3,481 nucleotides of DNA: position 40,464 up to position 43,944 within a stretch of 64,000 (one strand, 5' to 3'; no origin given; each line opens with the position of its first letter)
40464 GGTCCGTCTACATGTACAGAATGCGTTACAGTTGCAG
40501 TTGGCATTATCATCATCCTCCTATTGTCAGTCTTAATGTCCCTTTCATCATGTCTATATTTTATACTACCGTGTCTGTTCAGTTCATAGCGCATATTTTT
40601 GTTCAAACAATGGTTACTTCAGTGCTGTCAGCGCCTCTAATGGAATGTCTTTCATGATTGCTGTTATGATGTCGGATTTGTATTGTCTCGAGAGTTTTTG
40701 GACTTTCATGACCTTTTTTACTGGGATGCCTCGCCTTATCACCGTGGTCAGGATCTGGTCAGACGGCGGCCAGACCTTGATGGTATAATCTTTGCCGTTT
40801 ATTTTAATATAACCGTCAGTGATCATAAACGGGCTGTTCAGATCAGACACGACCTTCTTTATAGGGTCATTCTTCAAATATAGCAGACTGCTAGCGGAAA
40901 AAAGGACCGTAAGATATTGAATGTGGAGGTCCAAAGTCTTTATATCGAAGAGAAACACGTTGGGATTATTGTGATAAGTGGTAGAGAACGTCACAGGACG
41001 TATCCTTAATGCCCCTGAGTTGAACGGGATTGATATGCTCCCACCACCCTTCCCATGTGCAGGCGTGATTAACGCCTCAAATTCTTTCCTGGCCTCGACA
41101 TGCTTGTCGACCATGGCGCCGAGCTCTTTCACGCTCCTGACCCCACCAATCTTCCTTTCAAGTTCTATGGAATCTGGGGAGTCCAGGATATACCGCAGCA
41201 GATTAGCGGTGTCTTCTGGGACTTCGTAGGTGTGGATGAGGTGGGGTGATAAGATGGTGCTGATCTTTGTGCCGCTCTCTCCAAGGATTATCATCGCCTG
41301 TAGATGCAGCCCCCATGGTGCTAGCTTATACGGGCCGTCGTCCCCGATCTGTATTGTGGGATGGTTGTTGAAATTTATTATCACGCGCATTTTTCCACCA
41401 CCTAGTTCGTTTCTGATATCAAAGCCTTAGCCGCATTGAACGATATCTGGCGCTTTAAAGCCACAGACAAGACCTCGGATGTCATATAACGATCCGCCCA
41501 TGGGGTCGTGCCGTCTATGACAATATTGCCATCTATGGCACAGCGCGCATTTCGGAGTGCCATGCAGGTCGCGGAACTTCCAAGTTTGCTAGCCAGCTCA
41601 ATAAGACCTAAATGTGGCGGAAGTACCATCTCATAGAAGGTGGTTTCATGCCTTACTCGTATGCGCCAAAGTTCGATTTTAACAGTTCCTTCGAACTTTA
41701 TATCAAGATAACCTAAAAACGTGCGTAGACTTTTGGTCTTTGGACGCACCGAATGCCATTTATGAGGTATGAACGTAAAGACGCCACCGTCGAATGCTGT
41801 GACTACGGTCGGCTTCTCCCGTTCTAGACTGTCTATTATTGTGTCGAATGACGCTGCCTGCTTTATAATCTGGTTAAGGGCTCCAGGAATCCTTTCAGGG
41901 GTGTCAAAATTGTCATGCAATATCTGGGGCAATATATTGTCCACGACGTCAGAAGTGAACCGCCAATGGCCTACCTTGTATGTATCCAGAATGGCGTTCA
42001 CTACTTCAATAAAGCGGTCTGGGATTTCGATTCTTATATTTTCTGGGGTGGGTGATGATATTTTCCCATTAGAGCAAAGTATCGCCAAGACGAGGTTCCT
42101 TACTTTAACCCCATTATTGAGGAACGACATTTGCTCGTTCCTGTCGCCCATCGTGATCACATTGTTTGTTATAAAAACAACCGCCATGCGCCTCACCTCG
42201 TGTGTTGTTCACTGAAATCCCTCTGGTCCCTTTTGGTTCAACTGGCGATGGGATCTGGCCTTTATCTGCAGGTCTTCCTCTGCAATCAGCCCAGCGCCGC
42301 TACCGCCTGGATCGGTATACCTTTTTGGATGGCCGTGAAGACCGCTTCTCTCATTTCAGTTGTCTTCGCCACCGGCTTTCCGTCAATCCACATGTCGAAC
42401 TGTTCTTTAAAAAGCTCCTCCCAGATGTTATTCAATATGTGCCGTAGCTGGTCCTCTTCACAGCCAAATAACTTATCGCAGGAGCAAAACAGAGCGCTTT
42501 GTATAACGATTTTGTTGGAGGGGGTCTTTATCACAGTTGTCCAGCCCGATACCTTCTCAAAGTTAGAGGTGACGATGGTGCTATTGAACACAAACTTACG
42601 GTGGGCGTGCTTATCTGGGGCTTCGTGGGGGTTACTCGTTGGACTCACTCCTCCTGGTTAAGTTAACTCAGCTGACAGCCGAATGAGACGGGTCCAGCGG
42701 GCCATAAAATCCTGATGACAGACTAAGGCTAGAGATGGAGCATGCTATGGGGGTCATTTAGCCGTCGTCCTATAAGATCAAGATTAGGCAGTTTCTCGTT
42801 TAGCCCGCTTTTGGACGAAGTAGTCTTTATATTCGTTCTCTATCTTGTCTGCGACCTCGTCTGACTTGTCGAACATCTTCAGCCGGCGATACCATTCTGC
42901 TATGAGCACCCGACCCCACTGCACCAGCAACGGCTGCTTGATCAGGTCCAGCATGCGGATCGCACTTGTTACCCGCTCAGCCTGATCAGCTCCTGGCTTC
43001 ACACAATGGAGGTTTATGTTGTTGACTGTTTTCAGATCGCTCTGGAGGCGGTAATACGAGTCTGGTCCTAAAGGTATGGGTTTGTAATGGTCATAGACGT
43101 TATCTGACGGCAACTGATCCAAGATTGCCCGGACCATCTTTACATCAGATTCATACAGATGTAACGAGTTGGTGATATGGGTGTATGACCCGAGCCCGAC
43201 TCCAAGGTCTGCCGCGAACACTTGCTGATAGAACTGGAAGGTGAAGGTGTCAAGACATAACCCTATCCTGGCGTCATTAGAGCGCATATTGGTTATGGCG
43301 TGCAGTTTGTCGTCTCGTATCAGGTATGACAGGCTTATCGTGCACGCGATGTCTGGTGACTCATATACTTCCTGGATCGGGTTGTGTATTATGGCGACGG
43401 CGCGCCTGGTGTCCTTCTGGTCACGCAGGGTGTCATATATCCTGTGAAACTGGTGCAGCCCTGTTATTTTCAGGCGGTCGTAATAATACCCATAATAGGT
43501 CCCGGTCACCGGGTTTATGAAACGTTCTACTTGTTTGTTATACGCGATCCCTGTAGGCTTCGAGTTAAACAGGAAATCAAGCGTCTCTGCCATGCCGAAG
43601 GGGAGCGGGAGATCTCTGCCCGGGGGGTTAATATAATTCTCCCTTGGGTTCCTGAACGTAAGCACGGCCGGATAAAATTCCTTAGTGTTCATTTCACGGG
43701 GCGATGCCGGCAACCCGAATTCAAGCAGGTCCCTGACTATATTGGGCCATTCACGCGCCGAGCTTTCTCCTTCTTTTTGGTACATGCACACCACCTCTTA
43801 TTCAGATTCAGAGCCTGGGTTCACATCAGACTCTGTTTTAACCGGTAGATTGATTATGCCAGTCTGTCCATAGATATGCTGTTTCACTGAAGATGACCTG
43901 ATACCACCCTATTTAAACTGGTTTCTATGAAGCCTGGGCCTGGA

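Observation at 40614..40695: Family tail looks like a terminal helix-turn-helix hairpin: docking tag or truncated UBA/CUE-like module?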

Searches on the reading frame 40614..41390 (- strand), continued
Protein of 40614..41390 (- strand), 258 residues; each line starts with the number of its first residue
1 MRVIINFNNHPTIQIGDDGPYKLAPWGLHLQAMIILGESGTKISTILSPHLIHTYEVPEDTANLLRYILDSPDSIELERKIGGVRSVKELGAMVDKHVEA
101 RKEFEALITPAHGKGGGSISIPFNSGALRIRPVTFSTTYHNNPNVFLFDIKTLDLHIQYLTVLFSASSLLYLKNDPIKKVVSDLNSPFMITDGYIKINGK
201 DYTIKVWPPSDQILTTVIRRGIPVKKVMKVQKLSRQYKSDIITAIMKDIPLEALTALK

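Call 89: search_solved_structures(query=A8, max_evalue=10)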
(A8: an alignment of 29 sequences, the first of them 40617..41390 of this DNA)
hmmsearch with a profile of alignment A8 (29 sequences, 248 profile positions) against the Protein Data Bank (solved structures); distinct sequences matched with E-value up to 10: 7.
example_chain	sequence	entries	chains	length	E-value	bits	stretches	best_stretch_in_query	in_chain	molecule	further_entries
4v8p_BF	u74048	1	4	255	0.063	15.9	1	47-125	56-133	RPL7A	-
7tqx_K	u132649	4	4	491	0.37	13.4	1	63-123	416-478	Kinesin-like protein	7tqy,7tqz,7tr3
9k8a_A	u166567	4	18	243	1.2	11.7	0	76-111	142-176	Cage-t32-Zn1-HEHE-34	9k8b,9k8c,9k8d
3k5i_A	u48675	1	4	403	1.4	11.5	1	134-189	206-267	Phosphoribosyl-aminoimidazole carboxylase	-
3k5h_A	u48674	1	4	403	1.4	11.5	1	134-189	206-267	Phosphoribosyl-aminoimidazole carboxylase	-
7kzm_E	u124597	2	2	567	1.8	11.1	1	135-209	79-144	Dynein, 70 kDa intermediate chain, flagellar outer arm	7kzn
8glv_Ac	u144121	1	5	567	2.3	10.8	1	135-209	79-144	WD_REPEATS_REGION domain-containing protein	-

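Call 92: find_related_loci(query=P0002, collection=metagenome_contigs, flank=10000)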
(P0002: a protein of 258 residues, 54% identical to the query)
Query P0002 (258 aa) in metagenome_contigs; peptide patterns used: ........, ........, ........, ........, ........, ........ (x = any residue, [..] = any of these).
83 stretches matched a pattern, but none encodes a relative of the query by tblastn (E <= 1e-3).

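Call 94: find_encoding_contigs(protein=P0024, flank=10000, max_places=2)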
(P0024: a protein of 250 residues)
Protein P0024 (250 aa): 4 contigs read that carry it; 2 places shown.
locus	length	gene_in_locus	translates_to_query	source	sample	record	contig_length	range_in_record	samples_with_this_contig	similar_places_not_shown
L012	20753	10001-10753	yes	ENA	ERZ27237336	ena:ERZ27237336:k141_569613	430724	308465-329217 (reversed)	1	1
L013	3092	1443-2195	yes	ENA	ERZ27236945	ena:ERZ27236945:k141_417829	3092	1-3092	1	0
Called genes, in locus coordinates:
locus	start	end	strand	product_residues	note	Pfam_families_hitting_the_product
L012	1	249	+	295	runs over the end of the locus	-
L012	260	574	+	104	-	-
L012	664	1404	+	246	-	PF09414:RNA_ligase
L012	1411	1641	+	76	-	-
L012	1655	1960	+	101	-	-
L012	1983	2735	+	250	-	-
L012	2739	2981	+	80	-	-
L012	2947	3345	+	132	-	-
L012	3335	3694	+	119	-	-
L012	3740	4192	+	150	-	-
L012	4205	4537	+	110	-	PF14192:DUF4314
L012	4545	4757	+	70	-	-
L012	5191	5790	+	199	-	-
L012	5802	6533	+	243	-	-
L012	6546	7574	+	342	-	-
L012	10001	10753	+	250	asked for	-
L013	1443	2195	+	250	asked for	-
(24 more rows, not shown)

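Call 95: find_encoding_contigs(protein=P0020, flank=10000, max_places=2)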
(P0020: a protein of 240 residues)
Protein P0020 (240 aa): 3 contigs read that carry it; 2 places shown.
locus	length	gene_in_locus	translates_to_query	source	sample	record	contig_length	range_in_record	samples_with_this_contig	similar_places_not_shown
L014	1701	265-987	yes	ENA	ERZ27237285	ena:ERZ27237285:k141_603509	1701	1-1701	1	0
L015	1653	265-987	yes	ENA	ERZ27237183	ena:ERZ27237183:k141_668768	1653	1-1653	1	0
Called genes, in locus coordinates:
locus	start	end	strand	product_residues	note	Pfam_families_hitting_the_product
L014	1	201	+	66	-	?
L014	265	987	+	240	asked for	-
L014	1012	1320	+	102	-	-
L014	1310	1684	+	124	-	-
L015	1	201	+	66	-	?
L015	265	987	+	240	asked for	-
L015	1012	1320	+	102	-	-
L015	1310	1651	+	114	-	?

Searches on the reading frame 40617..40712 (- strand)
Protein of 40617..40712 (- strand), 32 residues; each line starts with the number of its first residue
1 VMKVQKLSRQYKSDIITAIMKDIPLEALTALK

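Call 35: search_solved_structures(query=A3, max_evalue=10, show_alignments=5)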
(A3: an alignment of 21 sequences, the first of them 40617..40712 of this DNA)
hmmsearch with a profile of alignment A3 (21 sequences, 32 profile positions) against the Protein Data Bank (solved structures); distinct sequences matched with E-value up to 10: 10.
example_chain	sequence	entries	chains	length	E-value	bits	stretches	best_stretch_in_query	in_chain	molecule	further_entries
4uos_A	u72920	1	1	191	0.006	19.7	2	1-21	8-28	DESIGNED HELICAL BUNDLE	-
8jlv_B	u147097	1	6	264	0.019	18.1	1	11-27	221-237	AB hydrolase-1 domain-containing protein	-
8ugc_A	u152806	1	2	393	0.16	15.2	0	4-21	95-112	FD15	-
7l6l_A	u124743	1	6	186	0.18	15.1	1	3-28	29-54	Deoxyribose operon repressor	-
8hfs_B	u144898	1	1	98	0.26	14.6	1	5-24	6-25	Lactococcin-A immunity protein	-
3egw_B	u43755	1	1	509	0.32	14.3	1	12-30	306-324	Respiratory nitrate reductase 1 beta chain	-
1y4z_B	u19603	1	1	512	0.32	14.3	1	12-30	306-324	Respiratory nitrate reductase 1 beta chain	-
1q16_B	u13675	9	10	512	0.33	14.2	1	12-30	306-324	Respiratory nitrate reductase 1 beta chain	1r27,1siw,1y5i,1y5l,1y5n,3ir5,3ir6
5lfi_A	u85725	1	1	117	0.38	14.1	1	5-24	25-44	Lactococcin-A immunity protein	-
6fqx_A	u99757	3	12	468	0.54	13.6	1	9-30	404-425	6-phosphogluconate dehydrogenase, decarboxylating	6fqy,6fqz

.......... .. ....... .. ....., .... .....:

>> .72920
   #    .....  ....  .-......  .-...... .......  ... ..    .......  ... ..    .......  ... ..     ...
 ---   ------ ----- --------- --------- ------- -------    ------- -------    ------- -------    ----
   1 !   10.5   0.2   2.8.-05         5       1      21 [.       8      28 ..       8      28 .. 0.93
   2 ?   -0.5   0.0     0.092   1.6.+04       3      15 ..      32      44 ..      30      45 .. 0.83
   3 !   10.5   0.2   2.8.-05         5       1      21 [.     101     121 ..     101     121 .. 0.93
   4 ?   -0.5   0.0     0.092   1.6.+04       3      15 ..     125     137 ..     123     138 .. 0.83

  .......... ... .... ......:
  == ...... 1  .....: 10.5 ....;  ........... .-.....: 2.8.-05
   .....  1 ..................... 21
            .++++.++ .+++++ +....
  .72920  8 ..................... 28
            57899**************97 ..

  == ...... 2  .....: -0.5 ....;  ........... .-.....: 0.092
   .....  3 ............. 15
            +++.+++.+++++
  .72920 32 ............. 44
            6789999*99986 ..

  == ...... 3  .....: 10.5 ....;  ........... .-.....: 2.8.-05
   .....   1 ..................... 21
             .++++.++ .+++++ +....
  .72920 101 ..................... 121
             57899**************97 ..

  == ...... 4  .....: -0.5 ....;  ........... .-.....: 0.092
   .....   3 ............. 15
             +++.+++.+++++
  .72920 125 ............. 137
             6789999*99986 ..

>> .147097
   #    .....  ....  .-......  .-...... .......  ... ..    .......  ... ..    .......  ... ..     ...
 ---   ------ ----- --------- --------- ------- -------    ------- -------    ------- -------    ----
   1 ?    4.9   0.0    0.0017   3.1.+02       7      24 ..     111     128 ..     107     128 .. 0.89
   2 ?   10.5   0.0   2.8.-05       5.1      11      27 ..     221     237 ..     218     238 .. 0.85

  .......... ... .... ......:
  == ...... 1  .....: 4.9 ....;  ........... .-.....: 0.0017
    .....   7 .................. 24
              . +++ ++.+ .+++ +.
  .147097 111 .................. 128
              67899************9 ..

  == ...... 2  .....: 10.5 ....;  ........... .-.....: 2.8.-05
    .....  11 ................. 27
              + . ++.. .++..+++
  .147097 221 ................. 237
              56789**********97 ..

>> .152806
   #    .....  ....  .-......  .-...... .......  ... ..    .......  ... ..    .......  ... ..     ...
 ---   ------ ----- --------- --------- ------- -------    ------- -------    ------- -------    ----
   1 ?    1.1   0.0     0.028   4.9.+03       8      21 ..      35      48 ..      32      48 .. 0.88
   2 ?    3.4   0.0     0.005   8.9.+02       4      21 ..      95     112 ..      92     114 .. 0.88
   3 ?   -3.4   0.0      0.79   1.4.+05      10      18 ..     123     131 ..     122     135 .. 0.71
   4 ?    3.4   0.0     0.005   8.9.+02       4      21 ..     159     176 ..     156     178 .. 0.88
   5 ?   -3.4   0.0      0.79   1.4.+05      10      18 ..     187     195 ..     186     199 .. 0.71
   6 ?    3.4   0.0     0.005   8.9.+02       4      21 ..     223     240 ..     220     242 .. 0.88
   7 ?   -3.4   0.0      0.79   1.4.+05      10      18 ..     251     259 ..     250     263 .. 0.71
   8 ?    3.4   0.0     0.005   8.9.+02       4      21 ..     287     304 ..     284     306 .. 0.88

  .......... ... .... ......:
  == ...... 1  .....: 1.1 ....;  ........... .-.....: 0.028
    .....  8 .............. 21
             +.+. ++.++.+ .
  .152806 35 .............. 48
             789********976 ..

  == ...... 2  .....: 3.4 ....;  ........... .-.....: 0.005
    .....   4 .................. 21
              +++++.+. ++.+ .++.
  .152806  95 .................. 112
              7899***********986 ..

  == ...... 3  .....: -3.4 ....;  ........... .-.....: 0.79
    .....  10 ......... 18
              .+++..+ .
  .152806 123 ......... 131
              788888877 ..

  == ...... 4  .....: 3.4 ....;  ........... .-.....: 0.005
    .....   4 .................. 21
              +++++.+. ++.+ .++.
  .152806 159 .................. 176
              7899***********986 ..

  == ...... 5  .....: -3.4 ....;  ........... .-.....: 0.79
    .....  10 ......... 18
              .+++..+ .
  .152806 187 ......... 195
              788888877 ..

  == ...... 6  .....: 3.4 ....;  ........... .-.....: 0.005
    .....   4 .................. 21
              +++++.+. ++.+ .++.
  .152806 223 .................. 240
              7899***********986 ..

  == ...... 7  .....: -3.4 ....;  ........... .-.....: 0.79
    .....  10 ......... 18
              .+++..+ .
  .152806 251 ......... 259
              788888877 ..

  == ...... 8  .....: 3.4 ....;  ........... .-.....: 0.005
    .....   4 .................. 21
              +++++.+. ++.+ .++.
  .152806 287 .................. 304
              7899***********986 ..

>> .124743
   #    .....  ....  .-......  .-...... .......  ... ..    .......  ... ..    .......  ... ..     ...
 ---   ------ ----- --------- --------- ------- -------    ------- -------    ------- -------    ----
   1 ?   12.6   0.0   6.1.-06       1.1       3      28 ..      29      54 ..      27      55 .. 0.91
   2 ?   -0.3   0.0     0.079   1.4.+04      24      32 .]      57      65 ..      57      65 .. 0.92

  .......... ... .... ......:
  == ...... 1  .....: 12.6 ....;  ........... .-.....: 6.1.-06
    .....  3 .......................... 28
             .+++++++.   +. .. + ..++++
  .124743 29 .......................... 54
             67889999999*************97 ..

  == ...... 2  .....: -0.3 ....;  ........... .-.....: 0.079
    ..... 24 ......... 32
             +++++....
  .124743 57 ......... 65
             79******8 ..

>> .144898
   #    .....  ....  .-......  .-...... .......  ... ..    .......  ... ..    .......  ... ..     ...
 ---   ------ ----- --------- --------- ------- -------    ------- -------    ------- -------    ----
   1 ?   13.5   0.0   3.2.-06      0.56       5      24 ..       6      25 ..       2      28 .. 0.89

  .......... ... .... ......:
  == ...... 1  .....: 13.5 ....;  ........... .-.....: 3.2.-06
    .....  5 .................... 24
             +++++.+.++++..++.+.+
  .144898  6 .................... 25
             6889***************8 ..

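Call 36: search_protein_families(library=pfam, alignment_id=A3, max_evalue=10)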
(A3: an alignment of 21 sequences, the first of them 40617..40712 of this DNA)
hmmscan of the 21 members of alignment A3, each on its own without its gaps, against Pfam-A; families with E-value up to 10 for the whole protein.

A. member 1, window:40617-40712:- (32 aa): 0 families

B. families by the number of members that match (of 21 scanned): 1 family
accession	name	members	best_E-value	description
PF02620.22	YceD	1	0.1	Large ribosomal RNA subunit accumulation protein YceD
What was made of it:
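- On Helix-turn-helix DNA-binding domains: No HTH family hit (calls 35, 36).
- On Helix-hairpin-helix (HhH): No HHH Pfam hit on the tails at E<=10 (call 36).
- On F-box / PRANC: No Pfam hit (call 36).
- No UBA, CUE, TS-N or NAC hit at E<=10 in PDB sequences or Pfam (calls 35, 36). No HTH or HhH family hit at E<=10 (calls 35, 36).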

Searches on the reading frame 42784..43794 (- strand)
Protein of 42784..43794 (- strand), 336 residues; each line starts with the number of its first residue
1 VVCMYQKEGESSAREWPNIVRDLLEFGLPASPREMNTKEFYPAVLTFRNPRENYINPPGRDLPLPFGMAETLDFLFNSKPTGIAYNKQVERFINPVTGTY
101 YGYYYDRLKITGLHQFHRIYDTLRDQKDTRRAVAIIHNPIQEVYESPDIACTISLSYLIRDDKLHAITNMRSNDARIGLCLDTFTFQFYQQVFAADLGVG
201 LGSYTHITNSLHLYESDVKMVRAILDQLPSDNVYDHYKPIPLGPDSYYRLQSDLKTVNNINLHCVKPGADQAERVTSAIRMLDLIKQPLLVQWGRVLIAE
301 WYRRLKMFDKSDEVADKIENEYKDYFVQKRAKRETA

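Call 27: search_protein_families(library=pfam, max_evalue=0.01, proteins=[window:42784-43794:-])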
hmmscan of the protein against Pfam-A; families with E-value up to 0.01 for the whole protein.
window:42784-43794:- (336 aa): 1 family
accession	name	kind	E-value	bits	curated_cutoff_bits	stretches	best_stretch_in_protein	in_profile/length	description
PF00303.24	Thymidylat_synt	-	6.5e-13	48.9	24.3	1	82-229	91-226/266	Thymidylate synthase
